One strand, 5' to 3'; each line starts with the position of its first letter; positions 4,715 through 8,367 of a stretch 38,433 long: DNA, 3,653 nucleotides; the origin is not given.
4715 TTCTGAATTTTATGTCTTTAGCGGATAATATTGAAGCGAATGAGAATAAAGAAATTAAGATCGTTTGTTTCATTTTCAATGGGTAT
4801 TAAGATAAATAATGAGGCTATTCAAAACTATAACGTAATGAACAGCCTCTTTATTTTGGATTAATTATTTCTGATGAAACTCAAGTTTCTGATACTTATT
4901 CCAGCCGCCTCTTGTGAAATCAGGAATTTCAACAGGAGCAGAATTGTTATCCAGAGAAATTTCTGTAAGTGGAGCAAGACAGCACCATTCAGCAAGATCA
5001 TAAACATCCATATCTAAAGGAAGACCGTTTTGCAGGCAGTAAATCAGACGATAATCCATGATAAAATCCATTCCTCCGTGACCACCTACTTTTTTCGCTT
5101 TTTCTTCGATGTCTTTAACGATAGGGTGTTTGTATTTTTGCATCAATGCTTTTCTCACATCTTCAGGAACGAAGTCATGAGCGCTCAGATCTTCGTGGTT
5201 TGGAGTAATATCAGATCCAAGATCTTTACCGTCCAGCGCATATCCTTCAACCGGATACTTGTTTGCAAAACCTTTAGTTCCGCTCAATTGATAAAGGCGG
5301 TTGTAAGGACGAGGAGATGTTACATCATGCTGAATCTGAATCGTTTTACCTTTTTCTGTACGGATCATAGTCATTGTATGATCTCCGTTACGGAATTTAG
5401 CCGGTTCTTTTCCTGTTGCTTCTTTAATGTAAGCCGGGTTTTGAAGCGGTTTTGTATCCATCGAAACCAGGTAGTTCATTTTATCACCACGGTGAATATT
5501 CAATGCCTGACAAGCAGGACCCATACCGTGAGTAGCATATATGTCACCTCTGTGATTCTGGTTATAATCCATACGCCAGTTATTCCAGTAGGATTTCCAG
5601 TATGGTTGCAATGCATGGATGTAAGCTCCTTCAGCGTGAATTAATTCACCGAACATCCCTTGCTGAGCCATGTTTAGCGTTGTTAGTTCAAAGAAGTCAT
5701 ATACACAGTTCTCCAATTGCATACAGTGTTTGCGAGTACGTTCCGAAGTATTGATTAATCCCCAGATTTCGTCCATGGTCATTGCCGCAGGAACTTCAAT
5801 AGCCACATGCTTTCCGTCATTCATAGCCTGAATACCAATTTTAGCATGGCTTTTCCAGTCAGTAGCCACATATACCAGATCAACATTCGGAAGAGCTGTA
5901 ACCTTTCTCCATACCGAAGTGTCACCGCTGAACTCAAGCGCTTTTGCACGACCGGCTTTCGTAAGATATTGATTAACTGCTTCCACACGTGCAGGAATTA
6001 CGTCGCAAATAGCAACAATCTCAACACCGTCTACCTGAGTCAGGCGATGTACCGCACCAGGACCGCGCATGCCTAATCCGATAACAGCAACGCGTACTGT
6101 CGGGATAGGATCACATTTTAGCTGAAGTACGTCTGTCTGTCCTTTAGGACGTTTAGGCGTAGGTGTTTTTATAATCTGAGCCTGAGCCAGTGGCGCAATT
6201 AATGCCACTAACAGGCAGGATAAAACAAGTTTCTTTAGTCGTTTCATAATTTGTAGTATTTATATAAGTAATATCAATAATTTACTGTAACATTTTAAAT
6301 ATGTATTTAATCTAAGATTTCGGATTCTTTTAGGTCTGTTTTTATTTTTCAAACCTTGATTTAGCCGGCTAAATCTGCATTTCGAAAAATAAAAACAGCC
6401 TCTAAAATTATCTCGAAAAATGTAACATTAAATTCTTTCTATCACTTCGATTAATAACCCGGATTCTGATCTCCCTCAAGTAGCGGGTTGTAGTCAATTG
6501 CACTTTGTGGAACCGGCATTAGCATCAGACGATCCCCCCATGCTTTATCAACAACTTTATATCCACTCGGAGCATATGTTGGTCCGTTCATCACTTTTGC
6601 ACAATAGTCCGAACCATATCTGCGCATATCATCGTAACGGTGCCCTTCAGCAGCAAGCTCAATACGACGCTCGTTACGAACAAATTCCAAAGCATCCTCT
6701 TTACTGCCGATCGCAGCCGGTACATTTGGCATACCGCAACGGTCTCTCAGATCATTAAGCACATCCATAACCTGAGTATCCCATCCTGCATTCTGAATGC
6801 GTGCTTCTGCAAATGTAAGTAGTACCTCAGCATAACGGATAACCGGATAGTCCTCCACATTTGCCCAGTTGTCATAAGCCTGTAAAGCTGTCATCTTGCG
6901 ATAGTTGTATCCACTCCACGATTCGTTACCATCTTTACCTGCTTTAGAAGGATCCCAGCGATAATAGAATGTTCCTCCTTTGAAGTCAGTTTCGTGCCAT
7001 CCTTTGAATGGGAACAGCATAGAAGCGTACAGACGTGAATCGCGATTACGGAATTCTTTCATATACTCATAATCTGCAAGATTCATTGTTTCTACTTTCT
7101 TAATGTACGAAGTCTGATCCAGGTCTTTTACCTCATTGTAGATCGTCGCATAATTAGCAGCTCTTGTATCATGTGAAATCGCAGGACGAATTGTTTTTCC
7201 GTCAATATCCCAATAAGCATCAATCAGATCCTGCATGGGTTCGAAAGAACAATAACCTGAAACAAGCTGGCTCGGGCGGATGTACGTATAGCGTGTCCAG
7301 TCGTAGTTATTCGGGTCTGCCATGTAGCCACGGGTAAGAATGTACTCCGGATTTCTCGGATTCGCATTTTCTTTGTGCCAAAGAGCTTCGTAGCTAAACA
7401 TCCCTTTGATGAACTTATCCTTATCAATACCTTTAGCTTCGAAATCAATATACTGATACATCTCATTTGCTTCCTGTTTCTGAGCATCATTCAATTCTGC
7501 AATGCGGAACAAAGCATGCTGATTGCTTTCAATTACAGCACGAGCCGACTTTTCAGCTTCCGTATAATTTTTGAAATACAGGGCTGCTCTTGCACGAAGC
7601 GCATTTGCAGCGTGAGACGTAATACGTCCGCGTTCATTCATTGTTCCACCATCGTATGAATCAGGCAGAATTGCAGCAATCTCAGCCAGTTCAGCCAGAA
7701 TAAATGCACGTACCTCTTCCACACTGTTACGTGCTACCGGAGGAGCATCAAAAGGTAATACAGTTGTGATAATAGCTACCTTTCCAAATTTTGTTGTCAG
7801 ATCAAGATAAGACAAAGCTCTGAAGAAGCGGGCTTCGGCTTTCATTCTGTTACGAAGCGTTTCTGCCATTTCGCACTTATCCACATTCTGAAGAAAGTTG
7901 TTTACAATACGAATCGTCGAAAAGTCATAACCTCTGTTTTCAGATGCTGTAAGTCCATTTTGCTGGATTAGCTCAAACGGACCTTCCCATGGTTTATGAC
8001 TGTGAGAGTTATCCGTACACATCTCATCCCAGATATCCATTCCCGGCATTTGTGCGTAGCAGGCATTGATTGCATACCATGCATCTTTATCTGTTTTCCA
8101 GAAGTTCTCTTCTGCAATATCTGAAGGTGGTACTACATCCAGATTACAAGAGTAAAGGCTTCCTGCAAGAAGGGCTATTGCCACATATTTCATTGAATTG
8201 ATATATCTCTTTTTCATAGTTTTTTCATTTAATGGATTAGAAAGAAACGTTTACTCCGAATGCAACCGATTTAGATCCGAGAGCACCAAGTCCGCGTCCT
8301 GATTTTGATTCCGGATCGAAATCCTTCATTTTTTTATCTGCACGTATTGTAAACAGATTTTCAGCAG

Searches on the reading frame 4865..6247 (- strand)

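Call 55: search_protein_families(library=pfam, proteins=[window:4865-6247:-], max_evalue=0.00001)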
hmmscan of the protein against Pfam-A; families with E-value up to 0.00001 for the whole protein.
window:4865-6247:- (460 aa): 2 families
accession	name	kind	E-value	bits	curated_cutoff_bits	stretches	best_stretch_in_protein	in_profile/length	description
PF21252.2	Glyco_hydro_109_C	-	1.1e-39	136.1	27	1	189-331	2-164/187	Glycosyl hydrolase 109, C-terminal domain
PF01408.29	GFO_IDH_MocA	-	2.8e-14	54.3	24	1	51-175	1-116/120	Oxidoreductase family, NAD-binding Rossmann fold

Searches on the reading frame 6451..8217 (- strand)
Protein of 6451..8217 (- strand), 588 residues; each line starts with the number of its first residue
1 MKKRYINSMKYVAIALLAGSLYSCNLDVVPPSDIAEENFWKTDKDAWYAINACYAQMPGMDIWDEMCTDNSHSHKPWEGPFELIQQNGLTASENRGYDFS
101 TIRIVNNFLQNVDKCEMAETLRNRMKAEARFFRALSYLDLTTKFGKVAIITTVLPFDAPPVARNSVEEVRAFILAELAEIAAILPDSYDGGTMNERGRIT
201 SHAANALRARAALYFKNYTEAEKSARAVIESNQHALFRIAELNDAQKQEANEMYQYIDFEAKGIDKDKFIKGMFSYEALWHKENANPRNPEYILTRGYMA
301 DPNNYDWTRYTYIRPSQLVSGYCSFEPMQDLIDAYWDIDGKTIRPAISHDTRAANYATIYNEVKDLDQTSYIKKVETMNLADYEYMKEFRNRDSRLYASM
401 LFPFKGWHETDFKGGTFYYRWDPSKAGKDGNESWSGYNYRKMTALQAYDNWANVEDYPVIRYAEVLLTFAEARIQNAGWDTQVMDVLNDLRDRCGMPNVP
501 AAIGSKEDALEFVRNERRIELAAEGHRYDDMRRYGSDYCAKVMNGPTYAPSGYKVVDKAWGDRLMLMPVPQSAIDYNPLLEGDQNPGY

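Call 55: search_protein_families(library=pfam, proteins=[window:6451-8217:-], max_evalue=0.00001)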
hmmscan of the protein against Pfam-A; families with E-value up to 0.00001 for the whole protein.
window:6451-8217:- (588 aa): 2 families
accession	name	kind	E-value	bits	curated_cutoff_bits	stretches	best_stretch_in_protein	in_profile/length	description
PF07980.17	SusD_RagB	-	4.2e-55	187.9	23.1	1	290-588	1-297/297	SusD family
PF14322.12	SusD-like_3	-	7.2e-12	46.4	27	1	99-212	82-190/191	Starch-binding associating with outer membrane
